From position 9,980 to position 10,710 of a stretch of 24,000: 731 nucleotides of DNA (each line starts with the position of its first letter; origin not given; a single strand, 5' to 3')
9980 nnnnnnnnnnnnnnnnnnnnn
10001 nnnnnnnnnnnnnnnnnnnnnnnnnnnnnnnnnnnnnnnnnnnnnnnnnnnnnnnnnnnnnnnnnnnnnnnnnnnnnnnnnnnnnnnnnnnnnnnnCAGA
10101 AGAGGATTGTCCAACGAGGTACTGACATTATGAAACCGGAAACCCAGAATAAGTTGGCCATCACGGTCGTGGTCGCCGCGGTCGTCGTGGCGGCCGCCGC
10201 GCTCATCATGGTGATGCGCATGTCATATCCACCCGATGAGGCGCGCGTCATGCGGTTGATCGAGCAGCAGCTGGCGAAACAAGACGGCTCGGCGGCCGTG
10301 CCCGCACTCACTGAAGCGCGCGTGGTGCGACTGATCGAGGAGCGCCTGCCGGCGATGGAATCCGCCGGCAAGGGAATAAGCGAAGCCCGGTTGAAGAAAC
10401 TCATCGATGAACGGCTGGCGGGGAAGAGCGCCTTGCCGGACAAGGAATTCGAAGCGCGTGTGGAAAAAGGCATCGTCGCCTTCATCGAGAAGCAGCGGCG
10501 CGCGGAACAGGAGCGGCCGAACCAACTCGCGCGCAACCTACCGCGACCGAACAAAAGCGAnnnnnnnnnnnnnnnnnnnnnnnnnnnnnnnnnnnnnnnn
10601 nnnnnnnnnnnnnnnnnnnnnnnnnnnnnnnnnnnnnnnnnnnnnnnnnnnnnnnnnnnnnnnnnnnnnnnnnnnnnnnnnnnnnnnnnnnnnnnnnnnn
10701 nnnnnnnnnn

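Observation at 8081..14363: Ten-gene translationally coupled periplasmic copper / thiol-redox operon of unrecognised composition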

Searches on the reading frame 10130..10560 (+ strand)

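Call 25: search_protein_families(library=pfam, proteins=[window:10130-10560:+], max_evalue=10)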
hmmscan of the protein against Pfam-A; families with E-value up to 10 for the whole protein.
window:10130-10560:+ (143 aa): 2 families
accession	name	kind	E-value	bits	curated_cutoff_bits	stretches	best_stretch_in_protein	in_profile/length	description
PF23954.1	DUF7283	-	0.042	14.2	27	1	13-80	11-76/142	Family of unknown function (DUF7283)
PF10776.14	DUF2600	-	0.095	12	25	1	85-137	257-309/328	Protein of unknown function (DUF2600)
